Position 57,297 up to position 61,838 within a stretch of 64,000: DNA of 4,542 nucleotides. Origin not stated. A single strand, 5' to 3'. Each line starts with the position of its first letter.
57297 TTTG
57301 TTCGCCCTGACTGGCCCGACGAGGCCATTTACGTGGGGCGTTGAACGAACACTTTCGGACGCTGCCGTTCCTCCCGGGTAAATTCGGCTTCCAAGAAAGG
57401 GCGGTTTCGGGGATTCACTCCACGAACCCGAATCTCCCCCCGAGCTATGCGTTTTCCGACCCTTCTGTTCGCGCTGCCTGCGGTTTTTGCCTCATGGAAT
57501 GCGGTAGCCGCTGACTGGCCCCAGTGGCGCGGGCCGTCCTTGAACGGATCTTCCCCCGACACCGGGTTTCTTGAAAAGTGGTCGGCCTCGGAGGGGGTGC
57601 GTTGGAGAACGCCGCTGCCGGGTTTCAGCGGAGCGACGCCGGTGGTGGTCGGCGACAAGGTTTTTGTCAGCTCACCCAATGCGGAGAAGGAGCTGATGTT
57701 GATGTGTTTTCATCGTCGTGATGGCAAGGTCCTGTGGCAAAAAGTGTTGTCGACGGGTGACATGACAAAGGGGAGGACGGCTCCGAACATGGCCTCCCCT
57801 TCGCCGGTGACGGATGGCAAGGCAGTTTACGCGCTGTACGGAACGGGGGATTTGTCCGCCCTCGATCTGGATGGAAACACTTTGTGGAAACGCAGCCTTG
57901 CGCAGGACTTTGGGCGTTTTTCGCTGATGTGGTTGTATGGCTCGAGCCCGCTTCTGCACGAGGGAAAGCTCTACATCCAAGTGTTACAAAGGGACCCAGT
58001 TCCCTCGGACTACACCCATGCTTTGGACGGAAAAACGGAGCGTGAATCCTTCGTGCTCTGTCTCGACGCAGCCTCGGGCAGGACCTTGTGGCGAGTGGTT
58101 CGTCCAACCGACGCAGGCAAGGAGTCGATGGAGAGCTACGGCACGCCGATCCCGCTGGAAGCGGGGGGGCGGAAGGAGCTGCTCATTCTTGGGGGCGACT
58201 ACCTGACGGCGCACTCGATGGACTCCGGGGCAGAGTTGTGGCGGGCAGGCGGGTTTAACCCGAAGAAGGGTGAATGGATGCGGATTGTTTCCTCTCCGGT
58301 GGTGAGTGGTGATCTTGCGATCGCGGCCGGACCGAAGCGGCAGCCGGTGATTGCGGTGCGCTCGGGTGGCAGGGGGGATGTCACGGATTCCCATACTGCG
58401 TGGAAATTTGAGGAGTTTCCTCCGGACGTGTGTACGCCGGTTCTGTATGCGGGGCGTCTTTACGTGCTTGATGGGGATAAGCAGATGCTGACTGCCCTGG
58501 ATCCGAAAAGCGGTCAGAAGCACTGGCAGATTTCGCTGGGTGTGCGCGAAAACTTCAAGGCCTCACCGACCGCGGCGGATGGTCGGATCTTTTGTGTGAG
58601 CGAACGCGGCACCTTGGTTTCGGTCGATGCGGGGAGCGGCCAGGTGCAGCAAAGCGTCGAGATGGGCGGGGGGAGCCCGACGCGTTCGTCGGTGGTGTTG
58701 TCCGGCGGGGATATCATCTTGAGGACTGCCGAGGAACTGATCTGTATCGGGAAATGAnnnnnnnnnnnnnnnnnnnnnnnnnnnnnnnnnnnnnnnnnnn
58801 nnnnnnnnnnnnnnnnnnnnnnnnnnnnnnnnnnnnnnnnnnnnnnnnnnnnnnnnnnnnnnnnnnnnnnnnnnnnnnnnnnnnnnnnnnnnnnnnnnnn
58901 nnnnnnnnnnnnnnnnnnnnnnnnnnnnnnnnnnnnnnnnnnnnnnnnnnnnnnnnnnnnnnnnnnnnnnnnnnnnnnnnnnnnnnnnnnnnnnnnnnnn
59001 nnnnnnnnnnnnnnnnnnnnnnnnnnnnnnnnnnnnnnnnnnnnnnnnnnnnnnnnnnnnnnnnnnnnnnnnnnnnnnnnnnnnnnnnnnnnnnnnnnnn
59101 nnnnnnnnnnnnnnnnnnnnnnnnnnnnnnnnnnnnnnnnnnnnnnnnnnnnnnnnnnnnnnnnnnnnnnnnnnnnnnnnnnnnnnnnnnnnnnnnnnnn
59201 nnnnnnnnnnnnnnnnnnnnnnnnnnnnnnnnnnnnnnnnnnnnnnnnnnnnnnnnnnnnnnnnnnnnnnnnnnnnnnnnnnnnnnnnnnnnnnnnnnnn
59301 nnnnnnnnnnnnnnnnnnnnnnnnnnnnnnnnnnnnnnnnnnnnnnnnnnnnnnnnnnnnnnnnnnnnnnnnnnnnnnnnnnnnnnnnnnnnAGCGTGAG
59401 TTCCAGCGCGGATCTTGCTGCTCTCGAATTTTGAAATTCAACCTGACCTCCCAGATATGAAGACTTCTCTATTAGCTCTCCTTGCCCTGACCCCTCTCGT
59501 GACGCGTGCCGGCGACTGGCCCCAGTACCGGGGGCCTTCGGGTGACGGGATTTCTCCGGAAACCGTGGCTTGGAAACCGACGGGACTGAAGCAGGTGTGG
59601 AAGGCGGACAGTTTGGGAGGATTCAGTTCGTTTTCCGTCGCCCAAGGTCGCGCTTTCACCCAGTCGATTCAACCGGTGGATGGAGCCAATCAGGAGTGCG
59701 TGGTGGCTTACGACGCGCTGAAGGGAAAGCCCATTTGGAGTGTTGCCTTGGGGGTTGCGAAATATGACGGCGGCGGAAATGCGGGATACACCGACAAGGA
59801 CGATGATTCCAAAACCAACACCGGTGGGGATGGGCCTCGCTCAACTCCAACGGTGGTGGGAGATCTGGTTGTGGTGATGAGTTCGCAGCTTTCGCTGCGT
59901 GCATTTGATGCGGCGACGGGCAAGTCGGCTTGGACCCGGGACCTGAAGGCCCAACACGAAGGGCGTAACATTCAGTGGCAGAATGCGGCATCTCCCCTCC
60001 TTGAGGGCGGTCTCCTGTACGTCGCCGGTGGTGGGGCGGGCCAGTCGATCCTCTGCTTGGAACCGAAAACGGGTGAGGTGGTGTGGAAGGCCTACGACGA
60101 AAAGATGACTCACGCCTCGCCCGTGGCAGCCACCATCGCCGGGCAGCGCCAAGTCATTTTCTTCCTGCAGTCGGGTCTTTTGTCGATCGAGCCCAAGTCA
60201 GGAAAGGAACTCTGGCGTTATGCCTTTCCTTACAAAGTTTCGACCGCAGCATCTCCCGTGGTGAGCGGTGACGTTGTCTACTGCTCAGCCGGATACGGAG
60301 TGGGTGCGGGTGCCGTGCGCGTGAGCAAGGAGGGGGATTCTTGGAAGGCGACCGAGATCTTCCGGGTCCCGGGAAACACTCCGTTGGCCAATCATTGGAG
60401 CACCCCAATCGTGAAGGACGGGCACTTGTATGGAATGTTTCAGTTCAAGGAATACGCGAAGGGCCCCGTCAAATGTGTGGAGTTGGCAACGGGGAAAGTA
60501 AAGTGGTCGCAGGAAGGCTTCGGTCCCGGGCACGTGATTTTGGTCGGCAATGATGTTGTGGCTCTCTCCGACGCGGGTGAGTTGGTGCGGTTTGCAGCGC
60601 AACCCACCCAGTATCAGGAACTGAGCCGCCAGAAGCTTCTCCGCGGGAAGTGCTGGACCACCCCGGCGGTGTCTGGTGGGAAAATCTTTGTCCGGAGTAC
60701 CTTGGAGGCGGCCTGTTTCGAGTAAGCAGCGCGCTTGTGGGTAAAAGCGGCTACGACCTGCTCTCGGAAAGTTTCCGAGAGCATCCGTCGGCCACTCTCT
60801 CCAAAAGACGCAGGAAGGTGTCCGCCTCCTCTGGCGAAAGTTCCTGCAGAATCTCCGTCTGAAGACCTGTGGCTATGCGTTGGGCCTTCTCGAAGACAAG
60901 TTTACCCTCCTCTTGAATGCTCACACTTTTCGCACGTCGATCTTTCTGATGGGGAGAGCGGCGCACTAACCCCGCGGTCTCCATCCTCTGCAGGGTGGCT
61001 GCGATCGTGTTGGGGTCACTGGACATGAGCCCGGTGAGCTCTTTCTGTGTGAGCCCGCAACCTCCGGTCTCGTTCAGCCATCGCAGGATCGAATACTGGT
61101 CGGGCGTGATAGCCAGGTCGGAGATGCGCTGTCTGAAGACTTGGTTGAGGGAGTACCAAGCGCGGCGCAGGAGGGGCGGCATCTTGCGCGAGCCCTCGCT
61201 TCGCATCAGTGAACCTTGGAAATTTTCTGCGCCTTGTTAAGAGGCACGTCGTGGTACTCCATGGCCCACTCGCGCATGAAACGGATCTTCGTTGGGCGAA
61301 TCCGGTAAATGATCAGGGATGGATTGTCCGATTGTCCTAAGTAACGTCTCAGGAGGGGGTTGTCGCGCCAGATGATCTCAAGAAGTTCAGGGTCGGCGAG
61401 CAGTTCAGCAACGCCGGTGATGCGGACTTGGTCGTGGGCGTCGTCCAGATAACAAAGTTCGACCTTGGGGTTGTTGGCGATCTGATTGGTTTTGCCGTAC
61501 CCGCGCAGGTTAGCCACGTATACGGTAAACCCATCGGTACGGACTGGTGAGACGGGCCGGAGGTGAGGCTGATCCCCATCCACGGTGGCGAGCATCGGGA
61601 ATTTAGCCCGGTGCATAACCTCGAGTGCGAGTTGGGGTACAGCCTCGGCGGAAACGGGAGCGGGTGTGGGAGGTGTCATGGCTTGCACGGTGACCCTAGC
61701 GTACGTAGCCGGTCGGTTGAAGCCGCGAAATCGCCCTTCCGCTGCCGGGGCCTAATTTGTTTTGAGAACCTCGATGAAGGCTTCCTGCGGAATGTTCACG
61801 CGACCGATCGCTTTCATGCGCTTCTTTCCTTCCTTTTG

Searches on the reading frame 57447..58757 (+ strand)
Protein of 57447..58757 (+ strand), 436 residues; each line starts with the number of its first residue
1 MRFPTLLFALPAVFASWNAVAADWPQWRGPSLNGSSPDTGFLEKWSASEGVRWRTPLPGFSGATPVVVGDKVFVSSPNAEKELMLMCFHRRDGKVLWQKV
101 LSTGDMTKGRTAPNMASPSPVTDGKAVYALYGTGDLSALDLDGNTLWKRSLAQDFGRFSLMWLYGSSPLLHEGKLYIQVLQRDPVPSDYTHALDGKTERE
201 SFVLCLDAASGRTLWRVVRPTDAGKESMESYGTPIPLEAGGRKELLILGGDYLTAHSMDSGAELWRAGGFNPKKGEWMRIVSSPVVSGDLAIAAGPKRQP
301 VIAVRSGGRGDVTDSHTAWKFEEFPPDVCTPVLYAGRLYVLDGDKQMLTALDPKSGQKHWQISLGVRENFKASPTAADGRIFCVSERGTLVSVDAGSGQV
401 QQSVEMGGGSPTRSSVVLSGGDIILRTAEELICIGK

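Call 42: search_protein_families(library=pfam, proteins=[window:57447-58757:+], max_evalue=0.00001)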
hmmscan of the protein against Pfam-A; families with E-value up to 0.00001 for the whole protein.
window:57447-58757:+ (436 aa): 3 families
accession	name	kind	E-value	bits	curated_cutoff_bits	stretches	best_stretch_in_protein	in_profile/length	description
PF13360.13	PQQ_2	-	1.6e-31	110.2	27.6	2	46-158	49-153/233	Outer membrane protein assembly factor BamB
PF01011.28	PQQ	-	5.8e-09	35.6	26.7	0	328-402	50-138/595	Glucose/ethanol/alcohol dehydrogenase, beta-propeller domain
PF13570.13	Beta-prop_ACSF4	-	3e-08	33.9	133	0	341-419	66-143/329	Beta-alanine-activating enzyme, beta-propeller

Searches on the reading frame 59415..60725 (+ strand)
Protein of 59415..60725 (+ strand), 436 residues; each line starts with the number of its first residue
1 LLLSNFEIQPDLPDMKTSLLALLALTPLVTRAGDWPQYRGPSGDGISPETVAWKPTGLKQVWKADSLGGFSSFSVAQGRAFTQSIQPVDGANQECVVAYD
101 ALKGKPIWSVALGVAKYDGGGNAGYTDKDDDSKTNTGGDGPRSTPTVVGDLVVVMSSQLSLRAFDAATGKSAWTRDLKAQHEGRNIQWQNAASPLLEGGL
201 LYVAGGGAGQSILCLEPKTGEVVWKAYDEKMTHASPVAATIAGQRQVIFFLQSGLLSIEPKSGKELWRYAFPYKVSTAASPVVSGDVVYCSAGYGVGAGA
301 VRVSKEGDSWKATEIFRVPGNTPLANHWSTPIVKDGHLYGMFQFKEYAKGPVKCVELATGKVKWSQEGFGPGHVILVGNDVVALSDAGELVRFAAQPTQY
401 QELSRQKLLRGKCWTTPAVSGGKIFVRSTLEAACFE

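Call 90: search_protein_families(library=pfam, proteins=[window:59415-60725:+], max_evalue=0.00001)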
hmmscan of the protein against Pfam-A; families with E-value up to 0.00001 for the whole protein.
window:59415-60725:+ (436 aa): 3 families
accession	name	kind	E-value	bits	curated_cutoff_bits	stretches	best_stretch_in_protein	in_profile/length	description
PF13360.13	PQQ_2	-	2.1e-29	103.3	27.6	1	95-317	4-199/233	Outer membrane protein assembly factor BamB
PF01011.28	PQQ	-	1.2e-11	44.5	26.7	0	133-184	41-92/595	Glucose/ethanol/alcohol dehydrogenase, beta-propeller domain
PF13570.13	Beta-prop_ACSF4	-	9.5e-08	32.2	133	1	148-292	12-193/329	Beta-alanine-activating enzyme, beta-propeller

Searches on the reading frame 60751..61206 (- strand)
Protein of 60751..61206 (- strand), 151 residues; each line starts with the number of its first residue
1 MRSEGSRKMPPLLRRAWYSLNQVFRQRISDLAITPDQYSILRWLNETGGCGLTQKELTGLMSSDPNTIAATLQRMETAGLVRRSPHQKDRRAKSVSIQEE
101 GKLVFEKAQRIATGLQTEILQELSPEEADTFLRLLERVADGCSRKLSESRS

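Call 90: search_protein_families(library=pfam, proteins=[window:60751-61206:-], max_evalue=0.00001)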
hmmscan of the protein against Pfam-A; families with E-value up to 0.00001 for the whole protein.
window:60751-61206:- (151 aa): 2 families
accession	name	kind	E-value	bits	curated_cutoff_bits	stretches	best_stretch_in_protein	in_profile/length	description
PF01047.28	MarR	-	7e-13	48.7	24.6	1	33-92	1-58/59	MarR family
PF12802.13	MarR_2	-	2.1e-09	37.8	27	1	33-92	3-61/61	MarR family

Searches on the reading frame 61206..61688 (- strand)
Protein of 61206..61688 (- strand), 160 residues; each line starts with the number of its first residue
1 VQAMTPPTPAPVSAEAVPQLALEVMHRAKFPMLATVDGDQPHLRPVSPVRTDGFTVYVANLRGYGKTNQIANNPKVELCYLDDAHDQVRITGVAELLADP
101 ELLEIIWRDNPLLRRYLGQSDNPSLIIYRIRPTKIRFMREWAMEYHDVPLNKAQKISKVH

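Call 90: search_protein_families(library=pfam, proteins=[window:61206-61688:-], max_evalue=0.00001)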
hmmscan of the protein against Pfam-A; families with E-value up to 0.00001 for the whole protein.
window:61206-61688:- (160 aa): 2 families
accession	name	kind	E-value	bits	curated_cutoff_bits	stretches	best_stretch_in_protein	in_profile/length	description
PF01243.27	PNPOx_N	-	3e-16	60.3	28.1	1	23-138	7-119/120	Pyridoxamine 5'-phosphate oxidase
PF16242.11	Pyrid_ox_like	-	4.7e-07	29.9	28.8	1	23-133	8-120/149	Pyridoxamine 5'-phosphate oxidase like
